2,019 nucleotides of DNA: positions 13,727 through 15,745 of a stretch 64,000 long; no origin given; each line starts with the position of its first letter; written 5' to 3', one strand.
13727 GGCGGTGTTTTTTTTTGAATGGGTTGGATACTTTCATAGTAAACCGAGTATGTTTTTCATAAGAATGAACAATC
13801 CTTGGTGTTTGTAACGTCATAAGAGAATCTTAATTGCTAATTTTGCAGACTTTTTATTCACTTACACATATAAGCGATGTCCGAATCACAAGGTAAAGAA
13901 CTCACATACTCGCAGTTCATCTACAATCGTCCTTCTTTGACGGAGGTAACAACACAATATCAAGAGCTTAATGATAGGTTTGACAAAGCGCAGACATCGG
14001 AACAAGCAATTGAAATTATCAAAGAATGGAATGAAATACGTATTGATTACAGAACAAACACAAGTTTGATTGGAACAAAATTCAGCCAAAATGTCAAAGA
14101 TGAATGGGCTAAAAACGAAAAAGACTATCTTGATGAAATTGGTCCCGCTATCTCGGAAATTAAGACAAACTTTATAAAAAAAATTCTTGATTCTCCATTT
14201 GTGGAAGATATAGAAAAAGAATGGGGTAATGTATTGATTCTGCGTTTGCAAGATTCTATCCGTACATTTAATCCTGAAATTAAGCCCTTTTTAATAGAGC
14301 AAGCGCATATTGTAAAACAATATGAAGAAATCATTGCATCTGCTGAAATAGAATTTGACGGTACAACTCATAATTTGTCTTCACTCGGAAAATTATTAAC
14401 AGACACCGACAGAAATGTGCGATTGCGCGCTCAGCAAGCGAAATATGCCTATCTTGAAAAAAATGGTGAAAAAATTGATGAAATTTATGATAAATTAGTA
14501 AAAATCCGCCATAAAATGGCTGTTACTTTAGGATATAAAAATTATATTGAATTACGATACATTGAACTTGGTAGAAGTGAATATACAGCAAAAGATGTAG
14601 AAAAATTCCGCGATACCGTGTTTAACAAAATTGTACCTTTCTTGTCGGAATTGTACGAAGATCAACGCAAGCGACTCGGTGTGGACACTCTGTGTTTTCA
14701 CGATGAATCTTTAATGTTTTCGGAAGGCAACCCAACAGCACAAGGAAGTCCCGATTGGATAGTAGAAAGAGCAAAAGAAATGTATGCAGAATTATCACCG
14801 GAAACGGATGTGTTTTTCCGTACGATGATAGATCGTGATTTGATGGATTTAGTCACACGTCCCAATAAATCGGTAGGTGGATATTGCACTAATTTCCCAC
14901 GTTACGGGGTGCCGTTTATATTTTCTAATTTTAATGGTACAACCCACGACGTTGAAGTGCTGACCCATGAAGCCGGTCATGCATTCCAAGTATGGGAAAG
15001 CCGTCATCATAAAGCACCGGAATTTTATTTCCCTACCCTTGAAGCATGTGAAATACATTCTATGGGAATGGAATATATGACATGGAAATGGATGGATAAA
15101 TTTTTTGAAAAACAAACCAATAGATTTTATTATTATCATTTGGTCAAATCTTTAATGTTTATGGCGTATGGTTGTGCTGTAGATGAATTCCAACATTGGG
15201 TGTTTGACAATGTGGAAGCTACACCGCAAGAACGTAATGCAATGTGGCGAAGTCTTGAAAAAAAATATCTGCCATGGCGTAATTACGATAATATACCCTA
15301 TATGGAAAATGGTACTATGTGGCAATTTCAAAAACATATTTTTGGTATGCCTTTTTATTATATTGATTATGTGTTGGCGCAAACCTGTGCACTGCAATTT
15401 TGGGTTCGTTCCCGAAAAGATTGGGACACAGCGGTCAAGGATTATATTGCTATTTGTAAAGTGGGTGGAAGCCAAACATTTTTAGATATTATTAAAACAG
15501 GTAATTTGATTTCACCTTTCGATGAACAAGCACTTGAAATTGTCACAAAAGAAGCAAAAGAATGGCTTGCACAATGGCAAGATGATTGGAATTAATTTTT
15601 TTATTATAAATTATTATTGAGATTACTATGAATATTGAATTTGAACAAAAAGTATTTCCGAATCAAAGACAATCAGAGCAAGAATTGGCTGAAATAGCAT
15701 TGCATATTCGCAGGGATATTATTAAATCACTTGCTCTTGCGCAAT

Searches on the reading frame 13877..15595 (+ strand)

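Call 86: search_protein_families(library=pfam, proteins=[window:13877-15595:+], max_evalue=0.0001)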
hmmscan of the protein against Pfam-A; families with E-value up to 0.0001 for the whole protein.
window:13877-15595:+ (572 aa): 1 family
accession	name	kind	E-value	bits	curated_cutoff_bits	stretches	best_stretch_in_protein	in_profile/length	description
PF01432.26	Peptidase_M3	-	7e-29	101.9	27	2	316-543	182-442/457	Peptidase family M3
